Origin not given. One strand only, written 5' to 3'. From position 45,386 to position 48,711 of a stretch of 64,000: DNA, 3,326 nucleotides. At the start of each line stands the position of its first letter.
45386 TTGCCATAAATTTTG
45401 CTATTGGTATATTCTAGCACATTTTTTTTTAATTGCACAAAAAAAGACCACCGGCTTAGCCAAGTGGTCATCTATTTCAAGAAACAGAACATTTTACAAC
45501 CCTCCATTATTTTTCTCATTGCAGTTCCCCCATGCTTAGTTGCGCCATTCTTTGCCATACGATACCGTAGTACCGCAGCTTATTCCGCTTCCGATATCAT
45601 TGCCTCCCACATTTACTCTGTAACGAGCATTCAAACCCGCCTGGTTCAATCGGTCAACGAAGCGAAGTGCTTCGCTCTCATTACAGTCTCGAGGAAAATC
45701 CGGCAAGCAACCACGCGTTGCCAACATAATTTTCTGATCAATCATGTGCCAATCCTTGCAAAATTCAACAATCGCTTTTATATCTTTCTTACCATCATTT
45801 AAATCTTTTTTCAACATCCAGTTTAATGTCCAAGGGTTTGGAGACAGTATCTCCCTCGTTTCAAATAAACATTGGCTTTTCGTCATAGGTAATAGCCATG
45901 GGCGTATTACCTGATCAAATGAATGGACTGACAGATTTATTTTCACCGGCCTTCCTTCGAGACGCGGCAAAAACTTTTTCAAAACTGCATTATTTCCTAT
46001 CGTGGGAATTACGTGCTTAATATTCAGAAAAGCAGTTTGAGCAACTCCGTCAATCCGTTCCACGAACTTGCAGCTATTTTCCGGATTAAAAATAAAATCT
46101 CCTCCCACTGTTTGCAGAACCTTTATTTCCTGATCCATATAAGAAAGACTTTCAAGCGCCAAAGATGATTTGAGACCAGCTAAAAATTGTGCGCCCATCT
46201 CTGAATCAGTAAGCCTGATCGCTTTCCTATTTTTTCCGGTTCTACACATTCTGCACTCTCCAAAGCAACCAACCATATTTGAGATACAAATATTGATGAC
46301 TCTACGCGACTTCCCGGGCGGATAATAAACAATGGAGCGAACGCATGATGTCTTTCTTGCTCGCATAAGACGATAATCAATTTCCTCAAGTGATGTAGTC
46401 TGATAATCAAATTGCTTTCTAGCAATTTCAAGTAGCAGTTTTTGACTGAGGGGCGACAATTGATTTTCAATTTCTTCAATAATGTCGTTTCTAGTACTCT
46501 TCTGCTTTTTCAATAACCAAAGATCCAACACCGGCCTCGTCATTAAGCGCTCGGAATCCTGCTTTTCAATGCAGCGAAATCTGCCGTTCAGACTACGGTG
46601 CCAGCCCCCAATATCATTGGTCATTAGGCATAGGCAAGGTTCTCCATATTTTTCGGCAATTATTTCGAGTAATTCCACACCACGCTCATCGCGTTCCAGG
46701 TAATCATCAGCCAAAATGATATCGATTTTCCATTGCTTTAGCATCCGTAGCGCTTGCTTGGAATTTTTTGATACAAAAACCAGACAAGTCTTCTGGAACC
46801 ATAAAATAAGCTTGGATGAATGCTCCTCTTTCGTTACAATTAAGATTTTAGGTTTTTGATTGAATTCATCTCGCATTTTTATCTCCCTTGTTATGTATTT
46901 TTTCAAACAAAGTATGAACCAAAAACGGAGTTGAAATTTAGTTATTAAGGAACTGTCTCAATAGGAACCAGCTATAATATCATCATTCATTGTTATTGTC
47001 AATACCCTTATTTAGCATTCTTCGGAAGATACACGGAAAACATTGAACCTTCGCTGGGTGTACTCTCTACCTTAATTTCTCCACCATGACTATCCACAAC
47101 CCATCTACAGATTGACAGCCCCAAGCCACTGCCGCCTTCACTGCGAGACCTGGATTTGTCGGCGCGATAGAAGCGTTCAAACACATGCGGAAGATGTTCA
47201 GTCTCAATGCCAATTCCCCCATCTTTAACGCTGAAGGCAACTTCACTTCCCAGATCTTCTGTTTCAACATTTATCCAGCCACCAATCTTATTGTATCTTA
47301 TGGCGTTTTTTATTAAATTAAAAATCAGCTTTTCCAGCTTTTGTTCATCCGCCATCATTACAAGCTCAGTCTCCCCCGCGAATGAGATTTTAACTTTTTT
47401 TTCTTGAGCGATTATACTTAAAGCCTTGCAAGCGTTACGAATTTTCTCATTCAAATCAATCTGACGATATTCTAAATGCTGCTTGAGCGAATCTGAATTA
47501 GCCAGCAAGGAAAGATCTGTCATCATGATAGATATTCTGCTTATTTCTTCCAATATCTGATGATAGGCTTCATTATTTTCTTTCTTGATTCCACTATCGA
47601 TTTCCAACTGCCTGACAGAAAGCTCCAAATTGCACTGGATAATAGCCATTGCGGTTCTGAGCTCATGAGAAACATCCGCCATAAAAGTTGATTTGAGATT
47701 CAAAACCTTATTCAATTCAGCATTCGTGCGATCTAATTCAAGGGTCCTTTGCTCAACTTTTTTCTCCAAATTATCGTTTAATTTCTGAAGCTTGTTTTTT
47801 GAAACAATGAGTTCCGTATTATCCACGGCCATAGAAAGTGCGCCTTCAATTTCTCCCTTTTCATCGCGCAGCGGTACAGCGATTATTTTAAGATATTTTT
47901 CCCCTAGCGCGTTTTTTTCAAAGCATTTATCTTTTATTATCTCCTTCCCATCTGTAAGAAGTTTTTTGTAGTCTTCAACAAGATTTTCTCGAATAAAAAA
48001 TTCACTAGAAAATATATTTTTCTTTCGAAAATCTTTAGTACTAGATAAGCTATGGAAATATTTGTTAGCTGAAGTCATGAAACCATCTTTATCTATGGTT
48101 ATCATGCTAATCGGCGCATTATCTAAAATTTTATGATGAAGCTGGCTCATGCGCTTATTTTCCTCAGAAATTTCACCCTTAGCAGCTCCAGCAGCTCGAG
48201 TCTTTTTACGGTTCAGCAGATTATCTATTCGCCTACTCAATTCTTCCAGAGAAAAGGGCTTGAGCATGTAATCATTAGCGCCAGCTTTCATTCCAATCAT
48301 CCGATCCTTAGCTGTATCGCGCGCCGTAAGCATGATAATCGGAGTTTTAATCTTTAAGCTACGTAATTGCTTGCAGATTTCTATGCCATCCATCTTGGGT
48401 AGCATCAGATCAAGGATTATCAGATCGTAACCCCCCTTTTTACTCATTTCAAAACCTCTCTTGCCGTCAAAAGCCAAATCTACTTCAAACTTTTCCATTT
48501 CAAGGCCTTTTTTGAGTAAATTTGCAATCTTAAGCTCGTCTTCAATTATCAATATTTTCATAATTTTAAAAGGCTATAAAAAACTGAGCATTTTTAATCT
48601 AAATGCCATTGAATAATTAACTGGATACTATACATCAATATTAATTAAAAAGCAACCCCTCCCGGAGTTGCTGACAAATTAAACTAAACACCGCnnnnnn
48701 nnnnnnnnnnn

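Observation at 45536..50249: Receiver-domain fused to an RlmN/Cfr-family radical SAM methyltransferase, inside a signalling island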

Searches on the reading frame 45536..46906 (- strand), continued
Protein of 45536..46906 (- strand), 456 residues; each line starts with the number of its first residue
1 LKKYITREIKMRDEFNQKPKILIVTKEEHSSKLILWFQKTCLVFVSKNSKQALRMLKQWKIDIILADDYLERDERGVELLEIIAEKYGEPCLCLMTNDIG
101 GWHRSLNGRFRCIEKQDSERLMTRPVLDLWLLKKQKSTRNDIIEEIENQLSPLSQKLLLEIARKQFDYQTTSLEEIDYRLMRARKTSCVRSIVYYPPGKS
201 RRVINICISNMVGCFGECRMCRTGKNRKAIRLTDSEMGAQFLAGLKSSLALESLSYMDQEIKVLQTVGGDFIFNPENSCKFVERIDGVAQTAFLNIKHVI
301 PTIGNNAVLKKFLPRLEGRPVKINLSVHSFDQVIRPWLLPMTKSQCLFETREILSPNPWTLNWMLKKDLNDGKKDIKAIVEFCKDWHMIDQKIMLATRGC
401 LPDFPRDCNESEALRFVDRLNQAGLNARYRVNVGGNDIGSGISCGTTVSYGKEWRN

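Call 85: search_protein_families(library=ncbifam, proteins=[L008:7217-7888:+], max_evalue=0.00001)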
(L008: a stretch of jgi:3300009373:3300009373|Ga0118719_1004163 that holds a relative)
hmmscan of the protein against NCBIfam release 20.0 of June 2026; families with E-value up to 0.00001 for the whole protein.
L008:7217-7888:+ (223 aa): 15 families
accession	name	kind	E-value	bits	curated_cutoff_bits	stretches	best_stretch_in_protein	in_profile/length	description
NF009804.0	PRK13288.1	equivalog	4.9e-18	65.4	218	1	6-216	2-208/215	pyrophosphatase PpaX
NF009695.0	PRK13222.1-2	equivalog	3.9e-14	52.7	225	1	5-177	4-188/226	phosphoglycolate phosphatase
NF009694.0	PRK13222.1-1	equivalog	1.4e-11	44.2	415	1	121-216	149-237/252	phosphoglycolate phosphatase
TIGR01549.1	HAD-SF-IA-v1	subfamily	3e-11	43.9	23.3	1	78-175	54-148/149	HAD-IA family hydrolase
TIGR02253.1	CTE7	subfamily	5e-11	42.8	169.75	1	7-191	2-203/221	TIGR02253 family HAD-type hydrolase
TIGR01662.1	HAD-SF-IIIA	subfamily_domain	5.3e-10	39.5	44.6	1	78-176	17-132/141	HAD-IIIA family hydrolase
TIGR01449.2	PGP_bact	equivalog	9.1e-10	38.4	180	1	121-184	123-186/213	phosphoglycolate phosphatase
NF008087.0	PRK10826.1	equivalog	5.7e-08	32.6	191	0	121-177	130-186/222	hexitol phosphatase HxpB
TIGR01656.1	Histidinol-ppas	subfamily_domain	8.9e-08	32.2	84.15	0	125-178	88-141/149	histidinol-phosphate phosphatase domain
TIGR01509.1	HAD-SF-IA-v3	subfamily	1.5e-07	31.7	29.4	0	101-177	79-149/154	HAD-IA family hydrolase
NF009697.0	PRK13222.1-4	equivalog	2.7e-07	30.2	327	0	103-176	112-187/232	phosphoglycolate phosphatase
TIGR02009.1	PGMB-YQAB-SF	subfamily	6.8e-07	29.6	153.35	0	83-174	86-178/186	beta-phosphoglucomutase family hydrolase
TIGR01428.1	HAD_type_II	equivalog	1.3e-06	28.5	125.4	1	85-174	90-182/197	haloacid dehalogenase type II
NF006506.0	PRK08942.1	equivalog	2.6e-06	27.1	178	0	118-184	81-149/182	D-glycero-beta-D-manno-heptose 1,7-bisphosphate 7-phosphatase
NF009698.0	PRK13223.1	equivalog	6.1e-06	25.6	466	0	104-175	120-193/272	phosphoglycolate phosphatase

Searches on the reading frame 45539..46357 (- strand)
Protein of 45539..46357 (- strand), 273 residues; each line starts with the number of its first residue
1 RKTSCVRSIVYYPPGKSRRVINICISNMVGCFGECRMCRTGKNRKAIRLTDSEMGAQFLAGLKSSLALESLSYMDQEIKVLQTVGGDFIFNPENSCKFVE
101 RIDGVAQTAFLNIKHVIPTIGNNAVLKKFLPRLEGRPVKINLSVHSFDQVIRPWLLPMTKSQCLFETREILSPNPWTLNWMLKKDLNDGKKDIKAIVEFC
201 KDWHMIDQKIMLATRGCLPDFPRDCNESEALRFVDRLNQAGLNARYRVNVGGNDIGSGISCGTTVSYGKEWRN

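Call 78: find_homologous_proteins(query=A5, max_evalue=1e-20)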
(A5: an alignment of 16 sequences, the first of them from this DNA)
Query A5 (16 sequences) (273 aa, profile of the alignment): 8 proteins with E <= 1e-20 among 1857 candidates.
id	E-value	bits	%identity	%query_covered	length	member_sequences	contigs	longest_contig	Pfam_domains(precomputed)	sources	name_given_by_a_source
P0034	1.9e-103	364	25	97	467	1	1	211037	PF00072.31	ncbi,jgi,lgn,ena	ncbi:MAG: response regulator [bacterium]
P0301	1.4e-101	358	27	97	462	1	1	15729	PF00072.31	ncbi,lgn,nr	ncbi:MAG: response regulator [Patescibacteria group bacterium]|nr:response regulator [Patescibacteri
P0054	7.5e-90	319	27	96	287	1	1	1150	PF04055.28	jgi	jgi:23S rRNA (adenine2503-C2)-methyltransferase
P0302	1.8e-89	318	29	95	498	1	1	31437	PF04055.28,PF00072.31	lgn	-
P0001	5.7e-86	306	100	100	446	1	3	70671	-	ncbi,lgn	-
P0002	3.6e-84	300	90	100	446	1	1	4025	-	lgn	-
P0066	2.8e-65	239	30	67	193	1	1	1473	-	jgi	jgi:adenine C2-methylase RlmN of 23S rRNA A2503 and tRNA A37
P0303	6.3e-32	129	21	65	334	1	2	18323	PF04055.28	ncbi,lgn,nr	ncbi:23S rRNA (adenine(2503)-C(2))-methyltransferase RlmN [Patescibacteria group bacterium]|nr:23S r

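Call 83: find_encoding_contigs(protein=P0301, flank=6000, max_places=1)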
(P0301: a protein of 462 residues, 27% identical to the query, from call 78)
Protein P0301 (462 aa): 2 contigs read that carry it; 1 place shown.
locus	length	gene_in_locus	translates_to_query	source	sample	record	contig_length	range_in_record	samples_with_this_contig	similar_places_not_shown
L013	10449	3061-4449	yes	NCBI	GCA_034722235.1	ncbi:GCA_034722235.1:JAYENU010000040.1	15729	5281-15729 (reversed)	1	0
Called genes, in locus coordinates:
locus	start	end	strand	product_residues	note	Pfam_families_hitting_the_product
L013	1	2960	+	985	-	PF00989:PAS, PF13426:PAS_9, PF00989:PAS, PF08447:PAS_3, PF13426:PAS_9, PF13426:PAS_9, PF00512:HisKA, PF02518:HATPase_c, +3 more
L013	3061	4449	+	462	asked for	PF00072:Response_reg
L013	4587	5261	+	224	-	PF00702:Hydrolase, PF13419:HAD_2, PF13242:Hydrolase_like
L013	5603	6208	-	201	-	-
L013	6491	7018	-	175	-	PF01661:Macro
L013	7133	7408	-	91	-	-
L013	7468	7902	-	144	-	PF00072:Response_reg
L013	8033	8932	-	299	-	PF10648:Gmad2, PF10646:Germane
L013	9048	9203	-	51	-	-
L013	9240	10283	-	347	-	-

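Call 85: search_protein_families(library=ncbifam, proteins=[L013:4587-5261:+], max_evalue=0.00001)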
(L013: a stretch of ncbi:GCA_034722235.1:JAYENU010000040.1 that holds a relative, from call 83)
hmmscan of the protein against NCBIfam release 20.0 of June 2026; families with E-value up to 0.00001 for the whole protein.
L013:4587-5261:+ (224 aa): 18 families
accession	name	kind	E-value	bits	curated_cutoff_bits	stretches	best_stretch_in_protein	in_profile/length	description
NF009695.0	PRK13222.1-2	equivalog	1.2e-13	51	225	1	97-185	105-195/226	phosphoglycolate phosphatase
NF009804.0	PRK13288.1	equivalog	2.6e-13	49.9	218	1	86-186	82-184/215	pyrophosphatase PpaX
TIGR01656.1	Histidinol-ppas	subfamily_domain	2.3e-09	37.3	84.15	1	9-181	3-143/149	histidinol-phosphate phosphatase domain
TIGR01549.1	HAD-SF-IA-v1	subfamily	3.1e-09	37.4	23.3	1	88-177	61-149/149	HAD-IA family hydrolase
TIGR02253.1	CTE7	subfamily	4.5e-09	36.4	169.75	1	97-188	105-199/221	TIGR02253 family HAD-type hydrolase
TIGR01449.2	PGP_bact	equivalog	5.6e-09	35.9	180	1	87-185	86-186/213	phosphoglycolate phosphatase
TIGR01662.1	HAD-SF-IIIA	subfamily_domain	7.4e-09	35.8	44.6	1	92-181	31-136/141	HAD-IIIA family hydrolase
TIGR01509.1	HAD-SF-IA-v3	subfamily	3.2e-08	33.9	29.4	0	132-182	104-153/154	HAD-IA family hydrolase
NF008087.0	PRK10826.1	equivalog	5.2e-07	29.5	191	0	124-184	133-192/222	hexitol phosphatase HxpB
NF009694.0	PRK13222.1-1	equivalog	5.2e-07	29.2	415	1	98-185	123-212/252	phosphoglycolate phosphatase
TIGR02009.1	PGMB-YQAB-SF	subfamily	5.5e-07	30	153.35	1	7-182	2-185/186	beta-phosphoglucomutase family hydrolase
TIGR01993.1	Pyr-5-nucltdase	equivalog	1.2e-06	28.5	142.9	1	100-181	96-181/183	pyrimidine 5'-nucleotidase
NF009697.0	PRK13222.1-4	equivalog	1.6e-06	27.6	327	1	87-184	95-194/232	phosphoglycolate phosphatase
TIGR02247.1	HAD-1A3-hyp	subfamily_domain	2.6e-06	27.3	125.4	0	82-184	91-196/211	epoxide hydrolase N-terminal domain-like phosphatase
TIGR01454.1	AHBA_synth_RP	hypoth_equivalog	2.7e-06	27.2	246.65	1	135-190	126-181/205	AHBA synthesis associated protein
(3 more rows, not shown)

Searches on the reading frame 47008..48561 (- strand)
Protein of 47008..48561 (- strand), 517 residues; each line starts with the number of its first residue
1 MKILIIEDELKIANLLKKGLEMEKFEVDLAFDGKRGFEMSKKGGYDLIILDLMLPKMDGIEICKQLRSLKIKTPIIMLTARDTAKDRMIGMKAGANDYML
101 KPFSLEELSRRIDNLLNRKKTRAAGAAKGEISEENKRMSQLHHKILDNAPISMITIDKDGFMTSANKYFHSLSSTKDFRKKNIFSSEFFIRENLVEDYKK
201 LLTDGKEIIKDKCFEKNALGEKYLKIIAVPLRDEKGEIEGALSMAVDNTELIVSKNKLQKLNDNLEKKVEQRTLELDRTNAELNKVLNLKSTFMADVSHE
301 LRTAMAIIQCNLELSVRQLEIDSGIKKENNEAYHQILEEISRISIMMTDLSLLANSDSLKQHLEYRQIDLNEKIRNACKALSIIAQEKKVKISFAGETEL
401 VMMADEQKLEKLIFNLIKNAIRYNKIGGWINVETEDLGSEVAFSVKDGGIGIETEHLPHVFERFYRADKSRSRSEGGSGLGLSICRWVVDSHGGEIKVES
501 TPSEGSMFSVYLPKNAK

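Call 3: search_protein_families(library=pfam, proteins=[window:47008-48561:-], max_evalue=1)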
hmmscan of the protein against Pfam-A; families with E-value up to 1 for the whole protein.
window:47008-48561:- (517 aa): 9 families
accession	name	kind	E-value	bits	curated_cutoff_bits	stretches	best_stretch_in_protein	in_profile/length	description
PF00072.30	Response_reg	-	8.2e-30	103.7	30.2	1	3-112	1-110/111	Response regulator receiver domain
PF02518.31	HATPase_c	-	1.1e-28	100.3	26.4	1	405-514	2-109/111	Histidine kinase-, DNA gyrase B-, and HSP90-like ATPase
PF00512.31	HisKA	-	6.5e-08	33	26.9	1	290-357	2-64/66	His Kinase A (phospho-acceptor) domain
PF08448.16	PAS_4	-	0.00028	21.5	23.1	1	146-250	1-107/110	PAS fold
PF13589.12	HATPase_c_3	-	0.0038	17.7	25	1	409-483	3-78/137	Histidine kinase-, DNA gyrase B-, and HSP90-like ATPase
PF13426.13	PAS_9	-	0.034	14.9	27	1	152-250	3-103/103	PAS domain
PF00989.32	PAS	-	0.082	13.4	22.6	1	144-244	5-109/113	PAS fold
PF13188.13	PAS_8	-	0.17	12.3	21.8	1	142-174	3-35/65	PAS domain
PF06103.16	DUF948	-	0.58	10.8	37.2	0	251-306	17-72/89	Bacterial protein of unknown function (DUF948)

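Call 4: search_protein_families(library=ncbifam, proteins=[window:47008-48561:-], max_evalue=1)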
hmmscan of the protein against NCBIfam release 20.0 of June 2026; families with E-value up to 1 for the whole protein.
window:47008-48561:- (517 aa): 165 families (the best 25 are shown)
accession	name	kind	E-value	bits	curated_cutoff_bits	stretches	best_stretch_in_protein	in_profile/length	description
NF046044.1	PnpS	equivalog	2.1e-63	214.6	400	2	282-513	162-390/390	two-component system histidine kinase PnpS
TIGR02966.1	phoR_proteo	equivalog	1.1e-59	202.2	334.2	1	255-511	79-332/333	phosphate regulon sensor histidine kinase PhoR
NF047465.1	hybrid_HK_LvrA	exception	1.9e-54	185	1200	2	251-516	160-424/819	hybrid histidine kinase/response regulator LvrA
TIGR01386.1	cztS_silS_copS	subfamily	1.4e-50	172.6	292.55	1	281-512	232-456/457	heavy metal sensor histidine kinase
NF041735.1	hist_kin_RppB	equivalog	3.8e-49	167.7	400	1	292-513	218-438/438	two-component system sensor histidine kinase RppB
NF012163.2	BaeS_SmeS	equivalog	2.6e-48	165.1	500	1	270-511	220-455/457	sensor histidine kinase efflux regulator BaeS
NF033092.0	HK_WalK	equivalog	3e-48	164.8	725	1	284-513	366-593/594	cell wall metabolism sensor histidine kinase WalK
NF008302.0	PRK11091.1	equivalog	2.7e-47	161.4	838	2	136-513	151-504/779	aerobic respiration two-component sensor histidine kinase ArcB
NF040691.1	MtrAB_MtrB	equivalog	3.3e-47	161.7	450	1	267-516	248-494/507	MtrAB system histidine kinase MtrB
NF041880.1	EPS_EpsF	equivalog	1.9e-46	158.6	900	1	36-513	31-492/492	response regulator EpsF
NF007837.0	PRK10549.1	equivalog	2.9e-46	158.2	603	1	268-515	218-459/466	envelope stress sensor histidine kinase BaeS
NF047874.1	MASE3_PAS_HK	subfamily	1.5e-45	156.1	560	1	119-515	244-626/655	MASE3 domain-containing sensor histidine kinase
NF041947.1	LuxQ_Vibrio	equivalog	1.6e-45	155.3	1200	2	277-514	461-696/843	quorum-sensing autoinducer 2 sensor kinase/phosphatase LuxQ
NF038297.2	hybrid_HK_HrmK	equivalog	7.1e-45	153.7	725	2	267-515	212-458/607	hybrid histidine kinase/response regulator HrmK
TIGR02956.1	TMAO_torS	equivalog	1.2e-44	152.8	676.5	2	250-513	410-681/967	TMAO reductase system sensor histidine kinase/response regulator TorS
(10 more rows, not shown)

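Call 15: list_cluster_members(proteins=[P0001, P0003, window:47008-48561:-])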
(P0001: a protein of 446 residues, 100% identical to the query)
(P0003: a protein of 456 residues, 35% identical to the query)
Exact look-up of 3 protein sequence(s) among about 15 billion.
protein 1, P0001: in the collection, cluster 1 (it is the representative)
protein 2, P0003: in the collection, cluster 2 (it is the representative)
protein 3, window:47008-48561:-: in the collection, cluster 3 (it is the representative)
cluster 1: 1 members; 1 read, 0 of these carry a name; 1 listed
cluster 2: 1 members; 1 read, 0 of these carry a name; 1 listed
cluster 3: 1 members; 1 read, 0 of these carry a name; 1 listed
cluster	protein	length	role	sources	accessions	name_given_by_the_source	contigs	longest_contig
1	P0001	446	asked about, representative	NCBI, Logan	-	-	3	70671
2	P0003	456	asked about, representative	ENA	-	-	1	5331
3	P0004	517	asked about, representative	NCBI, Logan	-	-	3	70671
